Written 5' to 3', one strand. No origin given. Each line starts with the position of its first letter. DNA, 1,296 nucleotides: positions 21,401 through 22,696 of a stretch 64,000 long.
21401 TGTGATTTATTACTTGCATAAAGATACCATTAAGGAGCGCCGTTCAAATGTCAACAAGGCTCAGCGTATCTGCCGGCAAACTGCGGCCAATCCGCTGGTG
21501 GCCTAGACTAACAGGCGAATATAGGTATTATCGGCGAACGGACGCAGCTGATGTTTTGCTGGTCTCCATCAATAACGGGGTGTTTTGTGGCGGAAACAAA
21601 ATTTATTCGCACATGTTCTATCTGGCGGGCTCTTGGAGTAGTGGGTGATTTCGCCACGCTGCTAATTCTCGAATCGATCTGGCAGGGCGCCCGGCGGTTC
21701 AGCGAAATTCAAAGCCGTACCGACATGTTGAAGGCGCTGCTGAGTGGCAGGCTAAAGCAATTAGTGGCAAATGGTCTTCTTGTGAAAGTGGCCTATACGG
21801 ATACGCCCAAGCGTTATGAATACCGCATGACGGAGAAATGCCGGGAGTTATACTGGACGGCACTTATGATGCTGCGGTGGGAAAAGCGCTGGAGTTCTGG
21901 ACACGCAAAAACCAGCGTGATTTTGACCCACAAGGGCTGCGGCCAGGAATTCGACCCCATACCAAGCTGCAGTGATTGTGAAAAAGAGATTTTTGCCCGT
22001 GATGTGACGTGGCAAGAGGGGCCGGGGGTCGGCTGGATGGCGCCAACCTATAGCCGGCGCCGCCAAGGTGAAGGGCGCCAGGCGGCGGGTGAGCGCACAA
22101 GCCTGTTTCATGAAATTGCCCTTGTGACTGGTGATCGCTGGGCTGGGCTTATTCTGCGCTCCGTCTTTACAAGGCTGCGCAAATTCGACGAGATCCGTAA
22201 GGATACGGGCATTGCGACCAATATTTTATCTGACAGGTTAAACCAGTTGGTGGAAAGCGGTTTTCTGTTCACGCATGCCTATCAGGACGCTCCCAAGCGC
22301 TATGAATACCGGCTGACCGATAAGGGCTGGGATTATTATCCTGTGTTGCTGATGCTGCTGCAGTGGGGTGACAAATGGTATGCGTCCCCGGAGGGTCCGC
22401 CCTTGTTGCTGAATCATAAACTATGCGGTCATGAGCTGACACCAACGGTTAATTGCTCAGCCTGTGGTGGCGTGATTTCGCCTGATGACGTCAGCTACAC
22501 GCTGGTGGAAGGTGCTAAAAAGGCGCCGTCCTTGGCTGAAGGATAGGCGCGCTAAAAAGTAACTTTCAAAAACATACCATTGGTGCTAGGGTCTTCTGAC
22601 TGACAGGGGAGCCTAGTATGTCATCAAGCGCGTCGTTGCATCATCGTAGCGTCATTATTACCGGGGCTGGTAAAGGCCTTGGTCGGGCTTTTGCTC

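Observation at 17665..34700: Nine copies of an asymmetric 19-bp motif (consensus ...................), found only in intergenic regions of one gene island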

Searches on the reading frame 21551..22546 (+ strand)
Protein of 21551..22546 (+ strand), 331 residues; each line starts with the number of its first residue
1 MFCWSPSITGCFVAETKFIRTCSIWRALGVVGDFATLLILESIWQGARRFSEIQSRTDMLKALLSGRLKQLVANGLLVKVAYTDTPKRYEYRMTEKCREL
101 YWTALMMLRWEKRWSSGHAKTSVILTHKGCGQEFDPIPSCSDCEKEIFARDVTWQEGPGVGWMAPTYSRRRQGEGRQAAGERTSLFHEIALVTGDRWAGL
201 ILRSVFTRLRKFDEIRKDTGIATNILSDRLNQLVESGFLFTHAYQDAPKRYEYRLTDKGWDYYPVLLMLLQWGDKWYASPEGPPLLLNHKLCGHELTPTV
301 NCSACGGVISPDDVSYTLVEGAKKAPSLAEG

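Call 4: search_protein_families(library=pfam, proteins=[window:21551-22546:+])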
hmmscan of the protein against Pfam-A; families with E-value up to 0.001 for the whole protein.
window:21551-22546:+ (331 aa): 5 families
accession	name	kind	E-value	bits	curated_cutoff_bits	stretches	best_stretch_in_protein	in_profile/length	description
PF01638.23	HxlR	-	1.5e-34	118.1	20.8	2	193-278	2-88/91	HxlR-like helix-turn-helix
PF14947.12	HTH_45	-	4.2e-05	23.9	25.5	0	39-101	11-66/77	Winged helix-turn-helix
PF13601.12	HTH_34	-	0.0004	20.9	27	0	211-261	16-67/80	Winged helix DNA-binding domain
PF01022.26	HTH_5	-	0.00046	20.5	22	0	37-77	5-45/47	Bacterial regulatory protein, arsR family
PF03551.20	PadR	-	0.00088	19.7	27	0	229-260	37-70/75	Transcriptional regulator PadR-like family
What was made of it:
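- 21551..22546 (+): Tandem (fused) HxlR-family regulator, the only regulator in the island. Predicted recognition helices are residues 61-73 and 223-235. C22 is invariant. The annotated start is probably about 12 codons too far upstream. Pfam PF01638 with two matched stretches (call 4).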

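Call 9: find_homologous_proteins(query=window:21551-22546:+, max_evalue=1e-10)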
Query window:21551-22546:+ (331 aa): 868 proteins with E <= 1e-10 among 2383 candidates; the best 120 are listed.
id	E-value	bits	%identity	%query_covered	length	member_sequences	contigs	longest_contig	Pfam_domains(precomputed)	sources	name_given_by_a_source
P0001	7.0e-230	780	100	100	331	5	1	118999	PF01638.24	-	-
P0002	3.0e-132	459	65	94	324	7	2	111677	PF01638.24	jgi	-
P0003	2.8e-129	449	61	95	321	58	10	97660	PF01638.24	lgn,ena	-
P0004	5.4e-126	438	61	93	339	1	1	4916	PF01638.24,PF17244.9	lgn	-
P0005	2.6e-125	436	62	94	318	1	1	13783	PF01638.24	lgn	-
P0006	5.3e-125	435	61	95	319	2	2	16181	PF01638.24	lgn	-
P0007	1.4e-124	433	60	96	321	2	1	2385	PF01638.24,PF03551.21,PF14947.13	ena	-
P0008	4.8e-124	432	62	96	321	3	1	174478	PF01638.24,PF03551.21,PF21441.5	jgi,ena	jgi:DNA-binding HxlR family transcriptional regulator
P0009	6.2e-124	431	59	96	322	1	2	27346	PF01638.24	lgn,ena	-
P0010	1.0e-123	431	60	96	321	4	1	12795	PF01638.24,PF03551.21,PF14947.13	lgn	-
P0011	2.7e-123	429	62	92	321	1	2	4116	PF01638.24,PF01022.27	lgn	-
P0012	2.9e-123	429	62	95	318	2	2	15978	PF01638.24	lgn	-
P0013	3.3e-123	429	61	94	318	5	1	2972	PF01638.24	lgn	-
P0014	3.8e-123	429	62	95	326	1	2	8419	PF01638.24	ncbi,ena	-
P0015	5.2e-123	428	59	93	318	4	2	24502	PF01638.24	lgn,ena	-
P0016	7.7e-123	428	60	93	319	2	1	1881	PF01638.24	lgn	-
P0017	9.1e-123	427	60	93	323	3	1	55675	PF01638.24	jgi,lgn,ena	-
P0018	1.4e-122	427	62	94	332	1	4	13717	PF01638.24,PF03551.21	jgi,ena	-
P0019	1.9e-122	426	59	96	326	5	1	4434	PF01638.24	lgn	-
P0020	2.6e-122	426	59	93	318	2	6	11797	PF01638.24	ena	-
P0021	2.7e-122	426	59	93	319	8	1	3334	PF01638.24,PF13601.13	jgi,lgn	jgi:DNA-binding HxlR family transcriptional regulator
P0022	3.0e-122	426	60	95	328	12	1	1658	PF01638.24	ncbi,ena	-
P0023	3.7e-122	425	59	92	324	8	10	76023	PF01638.24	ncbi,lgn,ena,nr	ncbi:MAG: transcriptional regulator [Alphaproteobacteria bacterium]|nr:transcriptional regulator [Al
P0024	5.3e-122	425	60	95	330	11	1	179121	PF01638.24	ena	-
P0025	5.4e-122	425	59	95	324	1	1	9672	PF01638.24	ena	-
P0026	7.2e-122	425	60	93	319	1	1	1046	PF01638.24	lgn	-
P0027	1.9e-121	423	60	94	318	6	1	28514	PF01638.24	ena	-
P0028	2.3e-121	423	60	92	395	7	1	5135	PF01638.24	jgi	jgi:DNA-binding HxlR family transcriptional regulator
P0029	3.1e-121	422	60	95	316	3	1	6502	PF01638.24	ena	-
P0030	4.0e-121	422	60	91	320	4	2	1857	PF01638.24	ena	-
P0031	4.1e-121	422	60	95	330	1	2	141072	PF01638.24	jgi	jgi:DNA-binding HxlR family transcriptional regulator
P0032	1.1e-120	421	59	96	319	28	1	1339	PF01638.24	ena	-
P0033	2.1e-120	420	59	97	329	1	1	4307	PF01638.24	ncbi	ncbi:MAG: helix-turn-helix domain-containing protein, partial [Phenylobacterium sp.]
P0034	2.2e-120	420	58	96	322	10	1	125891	PF01638.24,PF03551.21,PF21441.5,PF14947.13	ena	-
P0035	2.6e-120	419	57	96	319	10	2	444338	PF01638.24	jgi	jgi:DNA-binding HxlR family transcriptional regulator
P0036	5.5e-120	418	59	94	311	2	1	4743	PF01638.24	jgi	jgi:DNA-binding HxlR family transcriptional regulator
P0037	8.0e-120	418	60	93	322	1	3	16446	PF01638.24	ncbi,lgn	-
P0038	1.3e-119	417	56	95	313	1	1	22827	PF01638.24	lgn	-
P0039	6.2e-119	415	59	93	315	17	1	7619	PF01638.24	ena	-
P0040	8.3e-119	414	59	96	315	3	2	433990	PF01638.24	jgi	jgi:DNA-binding HxlR family transcriptional regulator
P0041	8.6e-119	414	57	93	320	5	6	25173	PF01638.24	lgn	-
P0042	9.4e-119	414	59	92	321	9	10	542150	PF01638.24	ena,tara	tara:strand:+ start:1775 stop:2740 length:966 start_codon:yes stop_codon:yes gene_type:complete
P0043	1.0e-118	414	59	96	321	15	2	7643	PF01638.24,PF03551.21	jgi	jgi:DNA-binding HxlR family transcriptional regulator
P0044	1.1e-118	414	60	93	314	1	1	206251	PF01638.24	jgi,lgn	-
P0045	1.2e-118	414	59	93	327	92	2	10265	PF01638.24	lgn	-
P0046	1.5e-118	414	59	95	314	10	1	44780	PF01638.24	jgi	-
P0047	1.5e-118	414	59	92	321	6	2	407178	PF01638.24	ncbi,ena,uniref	ncbi:winged helix-turn-helix transcriptional regulator [Maricaulis sp.]|uniref:winged helix-turn-hel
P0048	1.5e-118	414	58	92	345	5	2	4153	PF01638.24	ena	-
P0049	1.7e-118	413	59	93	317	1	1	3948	PF01638.24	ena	-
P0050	2.1e-118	413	58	95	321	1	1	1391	PF01638.24,PF03551.21,PF21441.5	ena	-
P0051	2.4e-118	413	56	94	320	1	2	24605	PF01638.24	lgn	-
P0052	3.6e-118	412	56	94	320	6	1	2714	PF01638.24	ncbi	-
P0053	4.3e-118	412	62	91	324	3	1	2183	PF01638.24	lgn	-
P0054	4.4e-118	412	58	95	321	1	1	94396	PF01638.24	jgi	-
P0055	5.4e-118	412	60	94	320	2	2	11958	PF01638.24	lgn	-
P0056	7.7e-118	411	60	92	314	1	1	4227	PF01638.24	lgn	-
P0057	8.1e-118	411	59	95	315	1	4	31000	PF01638.24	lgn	-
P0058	9.5e-118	411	57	94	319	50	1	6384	PF01638.24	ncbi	-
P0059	9.8e-118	411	57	93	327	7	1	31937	PF01638.24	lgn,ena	-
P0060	1.6e-117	410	59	95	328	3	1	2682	PF01638.24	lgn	-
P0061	1.7e-117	410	60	93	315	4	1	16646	PF01638.24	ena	-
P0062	2.2e-117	410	59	94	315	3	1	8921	PF01638.24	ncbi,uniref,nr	ncbi:helix-turn-helix domain-containing protein [Phenylobacterium sp.]|uniref:winged helix-turn-heli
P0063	2.3e-117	410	58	95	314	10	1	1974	PF01638.24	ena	-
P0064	2.3e-117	410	57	96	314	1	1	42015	PF01638.24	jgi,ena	-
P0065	2.4e-117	410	58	95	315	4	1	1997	PF01638.24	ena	-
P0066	3.5e-117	409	59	93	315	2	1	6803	PF01638.24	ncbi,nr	ncbi:MAG TPA: helix-turn-helix domain-containing protein [Phenylobacterium sp.]|nr:helix-turn-helix 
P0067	3.9e-117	409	58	93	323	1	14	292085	PF01638.24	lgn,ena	-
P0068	6.4e-117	408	57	92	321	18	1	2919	PF01638.24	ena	-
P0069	7.6e-117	408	60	94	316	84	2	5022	PF01638.24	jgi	jgi:DNA-binding HxlR family transcriptional regulator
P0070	8.9e-117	408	58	95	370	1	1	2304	PF01638.24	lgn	-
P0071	9.4e-117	408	59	93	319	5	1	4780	PF01638.24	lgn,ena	-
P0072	9.6e-117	408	60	92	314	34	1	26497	PF01638.24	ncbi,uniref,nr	ncbi:helix-turn-helix domain-containing protein [Phenylobacterium sp.]|uniref:winged helix-turn-heli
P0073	9.8e-117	408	58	94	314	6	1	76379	PF01638.24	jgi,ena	-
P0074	1.1e-116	408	58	96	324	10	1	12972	PF01638.24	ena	-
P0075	1.3e-116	407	58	94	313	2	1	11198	PF01638.24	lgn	-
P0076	1.3e-116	407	58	95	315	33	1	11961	PF01638.24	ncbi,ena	-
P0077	1.6e-116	407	59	94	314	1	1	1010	PF01638.24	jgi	jgi:DNA-binding HxlR family transcriptional regulator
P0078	2.1e-116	407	58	95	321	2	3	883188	PF01638.24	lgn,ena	-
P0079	3.0e-116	406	59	94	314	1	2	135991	PF01638.24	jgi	-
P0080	3.3e-116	406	58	94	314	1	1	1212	PF01638.24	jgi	jgi:DNA-binding HxlR family transcriptional regulator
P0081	3.7e-116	406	58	95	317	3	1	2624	PF01638.24,PF03551.21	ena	-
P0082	4.7e-116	405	58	94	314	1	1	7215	PF01638.24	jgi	jgi:DNA-binding HxlR family transcriptional regulator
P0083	5.2e-116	405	59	92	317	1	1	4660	PF01638.24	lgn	-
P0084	5.8e-116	405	58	96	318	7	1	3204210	PF01638.24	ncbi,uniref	ncbi:helix-turn-helix domain-containing protein [Hyphococcus formosus]|uniref:winged helix-turn-heli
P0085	8.8e-116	405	58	94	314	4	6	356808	PF01638.24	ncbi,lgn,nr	ncbi:MAG: helix-turn-helix transcriptional regulator [Alphaproteobacteria bacterium]|nr:helix-turn-h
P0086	1.1e-115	404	58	93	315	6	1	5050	PF01638.24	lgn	-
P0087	1.1e-115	404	59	92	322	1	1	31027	PF01638.24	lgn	-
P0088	1.2e-115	404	58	93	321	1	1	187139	PF01638.24,PF03551.21,PF21441.5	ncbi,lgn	-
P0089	1.8e-115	404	57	94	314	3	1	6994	PF01638.24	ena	-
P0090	2.5e-115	403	59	92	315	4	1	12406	PF01638.24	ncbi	-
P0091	2.6e-115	403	58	92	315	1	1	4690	PF01638.24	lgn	-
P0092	3.0e-115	403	59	93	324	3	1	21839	PF01638.24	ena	-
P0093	3.0e-115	403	59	93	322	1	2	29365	PF01638.24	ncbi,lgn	-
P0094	3.1e-115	403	57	93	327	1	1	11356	PF01638.24,PF17244.9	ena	-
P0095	3.3e-115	403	58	94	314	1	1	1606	PF01638.24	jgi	jgi:DNA-binding HxlR family transcriptional regulator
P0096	3.3e-115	403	57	95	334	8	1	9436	PF01638.24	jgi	-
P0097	3.5e-115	403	57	95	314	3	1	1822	PF01638.24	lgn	-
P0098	3.8e-115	402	58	94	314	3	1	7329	PF01638.24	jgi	-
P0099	3.9e-115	402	58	95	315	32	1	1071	PF01638.24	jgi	jgi:DNA-binding HxlR family transcriptional regulator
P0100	4.3e-115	402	59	92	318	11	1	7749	PF01638.24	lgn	-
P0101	4.7e-115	402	57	92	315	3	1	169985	PF01638.24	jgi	jgi:DNA-binding HxlR family transcriptional regulator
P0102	1.3e-114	401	59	92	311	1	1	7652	PF01638.24,PF03551.21,PF13601.13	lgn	-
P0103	1.4e-114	401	58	92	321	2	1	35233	PF01638.24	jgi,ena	-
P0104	1.5e-114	400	58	92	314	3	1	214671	PF01638.24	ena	-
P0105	4.1e-114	399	56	94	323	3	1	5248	PF01638.24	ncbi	-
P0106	4.3e-114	399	58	94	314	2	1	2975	PF01638.24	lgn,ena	-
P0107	4.8e-114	399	57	93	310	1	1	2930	PF01638.24,PF17244.9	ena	-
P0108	5.1e-114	399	57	95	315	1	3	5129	PF01638.24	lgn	-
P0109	1.0e-113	398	57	92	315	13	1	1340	PF01638.24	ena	-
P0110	1.5e-113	397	56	96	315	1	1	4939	PF01638.24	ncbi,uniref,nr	ncbi:helix-turn-helix domain-containing protein [Phenylobacterium sp.]|uniref:winged helix-turn-heli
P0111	2.2e-113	397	59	92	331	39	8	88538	PF01638.24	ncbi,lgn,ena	-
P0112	2.7e-113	396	58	92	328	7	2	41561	PF01638.24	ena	-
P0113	3.3e-113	396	59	93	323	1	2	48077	PF01638.24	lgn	-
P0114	4.4e-113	396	58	91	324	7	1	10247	PF01638.24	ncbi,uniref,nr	ncbi:winged helix-turn-helix transcriptional regulator [Hyphomonas pacifica]|uniref:winged helix-tur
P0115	8.7e-113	395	56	95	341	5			PF01638.24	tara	tara:strand:+ start:51518 stop:52543 length:1026 start_codon:yes stop_codon:yes gene_type:complete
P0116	1.1e-112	394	58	93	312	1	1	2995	PF01638.24,PF03551.21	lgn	-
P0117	1.2e-112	394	58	95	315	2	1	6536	PF01638.24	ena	-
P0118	1.5e-112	394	58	92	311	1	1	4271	PF01638.24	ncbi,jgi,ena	ncbi:MAG TPA: helix-turn-helix domain-containing protein [Sphingomicrobium sp.]|jgi:DNA-binding HxlR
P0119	1.9e-112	394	53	95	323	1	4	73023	PF01638.24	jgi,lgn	jgi:DNA-binding HxlR family transcriptional regulator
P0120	2.1e-112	393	57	92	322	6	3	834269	PF01638.24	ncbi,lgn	-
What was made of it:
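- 21551..22546 (+): 868 homologues found (call 9).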

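Call 12: find_related_loci(query=A1, collection=genome_contigs, flank=10000)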
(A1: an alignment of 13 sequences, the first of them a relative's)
Query A1 (331 aa) in genome_contigs; peptide patterns used: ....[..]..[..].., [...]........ (x = any residue, [..] = any of these).
189 stretches matched a pattern; 165 encode a relative of the query (tblastn E <= 1e-3); the best 80 are kept; 80 distinct loci.
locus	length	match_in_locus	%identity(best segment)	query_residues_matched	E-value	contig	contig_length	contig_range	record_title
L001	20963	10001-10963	93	9-329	0e+0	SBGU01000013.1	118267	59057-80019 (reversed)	MAG: Alphaproteobacteria bacterium isolate M2405 scaffold_31_1, whole genome shotgun sequence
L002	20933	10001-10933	64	12-322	5e-131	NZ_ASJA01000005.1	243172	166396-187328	Euryhalocaulis caribicus strain JL2009 contig00005, whole genome shotgun sequence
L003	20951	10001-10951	61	13-328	4e-130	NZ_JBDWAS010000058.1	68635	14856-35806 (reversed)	MAG: Maricaulis sp. isolate LC.369.M.C6_330_97 LC_369_M_C6_330_97_000000000058, whole genome shotgun sequence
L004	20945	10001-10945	61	13-326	6e-129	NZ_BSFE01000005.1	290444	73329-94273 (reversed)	Maricaulis virginensis strain VKM B-1513 spades_K_25_97_5, whole genome shotgun sequence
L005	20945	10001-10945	61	13-326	1e-128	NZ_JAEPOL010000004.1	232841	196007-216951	MAG: Maricaulis sp. isolate HXMU1422-2 k141_16156_length_232841_cov_70.0056, whole genome shotgun sequence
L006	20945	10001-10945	60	13-326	2e-128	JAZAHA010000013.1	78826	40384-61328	MAG: Pseudomonadota bacterium isolate XB_MAG810 DB_MAG810_0013, whole genome shotgun sequence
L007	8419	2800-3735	62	17-329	4e-125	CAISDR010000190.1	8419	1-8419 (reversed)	uncultured bacterium isolate Kiruna2_bin-4205 genome assembly, contig: bin-4205:190/641, whole genome shotgun sequence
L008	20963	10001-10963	59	13-331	6e-124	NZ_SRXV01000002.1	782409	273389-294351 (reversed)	Marinicauda pacifica strain P-1 km-3 contig_2, whole genome shotgun sequence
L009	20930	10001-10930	59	10-318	9e-124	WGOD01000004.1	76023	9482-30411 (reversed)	MAG: Alphaproteobacteria bacterium isolate RI_22 c_000000088610, whole genome shotgun sequence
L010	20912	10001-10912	61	16-323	1e-123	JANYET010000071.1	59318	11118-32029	MAG: Alphaproteobacteria bacterium isolate 338R_metabinner_41 338R_k141_394609, whole genome shotgun sequence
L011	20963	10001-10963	58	10-330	1e-123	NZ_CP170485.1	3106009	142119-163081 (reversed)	Oceanicaulis sp. LC35 chromosome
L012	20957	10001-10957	60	6-324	1e-122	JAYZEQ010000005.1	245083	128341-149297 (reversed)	MAG: Pseudomonadota bacterium isolate XB_MAG146 DB_MAG146_0005, whole genome shotgun sequence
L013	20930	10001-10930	60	17-330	7e-123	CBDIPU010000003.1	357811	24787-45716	MAG: Caulobacteraceae bacterium isolate CRY1-m2-bin12 genome assembly, contig: CRY1-CANU-56, whole genome shotgun sequen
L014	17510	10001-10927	60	13-320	8e-123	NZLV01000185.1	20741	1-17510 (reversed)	MAG: Maricaulis sp. isolate IN27 MHASMcontig_6635, whole genome shotgun sequence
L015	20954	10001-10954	58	5-321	6e-121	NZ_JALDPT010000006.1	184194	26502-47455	Phenylobacterium aquaticum strain KACC 18306 NODE_6_length_184194_cov_275.889_ID_11, whole genome shotgun sequence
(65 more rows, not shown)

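Call 21: search_solved_structures(query=A1, max_evalue=0.001, show_alignments=1)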
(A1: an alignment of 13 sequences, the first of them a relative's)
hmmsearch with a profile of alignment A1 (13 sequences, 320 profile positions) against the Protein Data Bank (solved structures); distinct sequences matched with E-value up to 0.001: 16.
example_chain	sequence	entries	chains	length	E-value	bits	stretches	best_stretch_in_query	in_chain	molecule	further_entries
2f2e_A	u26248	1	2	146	7.4e-21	77.5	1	178-285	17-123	PA1607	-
4gcv_A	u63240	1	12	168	3.8e-20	75.2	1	181-291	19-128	Putative transcription protein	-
5hs7_A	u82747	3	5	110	5.8e-12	48.3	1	175-265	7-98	HTH-type transcriptional regulator YodB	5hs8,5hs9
1z7u_A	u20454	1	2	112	2.1e-09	39.9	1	10-109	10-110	hypothetical protein EF0647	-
2fsw_A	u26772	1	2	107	5.8e-09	38.5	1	175-262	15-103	PG_0823 protein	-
2hzt_A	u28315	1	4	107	3.4e-08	35.9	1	174-270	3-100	Putative HTH-type transcriptional regulator ytcD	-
4a5m_A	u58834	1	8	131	3.7e-08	35.8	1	15-263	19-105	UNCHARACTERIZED HTH-TYPE TRANSCRIPTIONAL REGULATOR YYBR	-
4a5n_A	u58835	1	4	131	5.3e-08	35.3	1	180-263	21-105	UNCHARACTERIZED HTH-TYPE TRANSCRIPTIONAL REGULATOR YYBR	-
7bze_A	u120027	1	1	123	5.1e-07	32.1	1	180-265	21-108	HTH-type transcriptional activator HxlR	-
7bzd_A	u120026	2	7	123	5.4e-07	32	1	180-265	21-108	HTH-type transcriptional activator HxlR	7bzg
7kd3_A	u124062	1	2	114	2.6e-06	29.8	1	176-266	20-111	Putative transcriptional regulator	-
9wvg_C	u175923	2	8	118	3e-06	29.5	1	179-263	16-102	Uncharacterized HTH-type transcriptional regulator YdzF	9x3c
1yyv_A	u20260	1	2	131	1.2e-05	27.6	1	176-248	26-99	putative transcriptional regulator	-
4hqm_A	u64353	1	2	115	0.00018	23.7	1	174-265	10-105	QsrR protein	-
4hqe_A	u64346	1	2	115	0.00022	23.4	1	174-265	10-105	Transcriptional regulator QsrR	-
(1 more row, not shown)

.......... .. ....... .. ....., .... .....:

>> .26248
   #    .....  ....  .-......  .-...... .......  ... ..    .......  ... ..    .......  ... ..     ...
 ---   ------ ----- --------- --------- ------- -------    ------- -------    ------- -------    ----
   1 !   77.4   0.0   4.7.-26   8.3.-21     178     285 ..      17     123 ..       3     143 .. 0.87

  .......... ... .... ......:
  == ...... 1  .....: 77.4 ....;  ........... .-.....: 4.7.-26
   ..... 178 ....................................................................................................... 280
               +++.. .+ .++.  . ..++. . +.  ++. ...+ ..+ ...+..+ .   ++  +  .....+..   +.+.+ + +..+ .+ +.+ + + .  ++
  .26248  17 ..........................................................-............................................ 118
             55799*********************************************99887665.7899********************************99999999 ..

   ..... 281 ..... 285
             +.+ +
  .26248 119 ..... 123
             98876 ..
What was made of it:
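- On HxlR/DUF24 family regulator (the protein proposed to bind the site): A profile search hits PA1607, PA1374, YodB, HypR, HxlR and QsrR (call 21).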

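Call 38: search_protein_families(library=ncbifam, proteins=[window:21551-22546:+], max_evalue=0.00001)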
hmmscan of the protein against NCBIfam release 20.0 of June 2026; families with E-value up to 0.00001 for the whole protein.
window:21551-22546:+ (331 aa): 2 families
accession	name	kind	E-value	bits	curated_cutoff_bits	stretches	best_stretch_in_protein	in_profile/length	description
NF047364.1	redox_TF_RrpB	exception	3.3e-16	59.4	175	1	192-276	13-103/105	MarR family transcription factor RrpB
NF047367.1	redox_TF_RrpA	exception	1.5e-08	34.8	185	0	211-275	34-99/101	MarR family transcription factor RrpA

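Call 39: predict_structure(alignment_id=A2)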
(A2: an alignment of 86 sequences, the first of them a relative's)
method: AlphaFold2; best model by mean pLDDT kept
length: 331 residues; sequences in the alignment: 86
mean_pLDDT: 80.8   pTM: 0.74
mean pLDDT of the five models: 80.8, 80.7, 79.8, 79.7, 78.3
residues with pLDDT >= 90: 146; 70-90: 113; 50-70: 29; < 50: 43
segments of 3 or more residues with pLDDT < 50: 1-6, 10-21, 162-183
pLDDT, mean of each block of 10 residues (from residue 1): 48 39 66 79 90 91 94 94 95 92 87 77 89 96 94 80 44 39 59 77 87 90 91 94 95 95 88 80 85 94 96 85 57 47
secondary structure, 60 per line:
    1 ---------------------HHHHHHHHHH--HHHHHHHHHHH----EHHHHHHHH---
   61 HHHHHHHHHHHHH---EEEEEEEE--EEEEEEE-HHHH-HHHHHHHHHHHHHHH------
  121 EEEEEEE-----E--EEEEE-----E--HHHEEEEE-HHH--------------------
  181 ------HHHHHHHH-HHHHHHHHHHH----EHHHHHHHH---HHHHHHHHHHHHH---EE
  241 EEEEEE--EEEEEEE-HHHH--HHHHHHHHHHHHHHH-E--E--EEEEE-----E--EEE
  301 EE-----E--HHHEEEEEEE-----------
elements in order: H22-31 H34-44 H50-57 H61-73 E77-84 E87-93 H95-98 H100-114 E121-127 E136-140 E152-156 H187-194 H196-206 H212-219 H223-235 E239-246 E249-255 H257-260 H263-277 E285-289 E298-302 E314-320
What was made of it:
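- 21551..22546 (+): AF2 model with pLDDT 80.8 and pTM 0.74 (call 39).
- On HxlR/DUF24 family regulator (the protein proposed to bind the site): The two domains are fused in one chain at pTM 0.74 (call 39).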
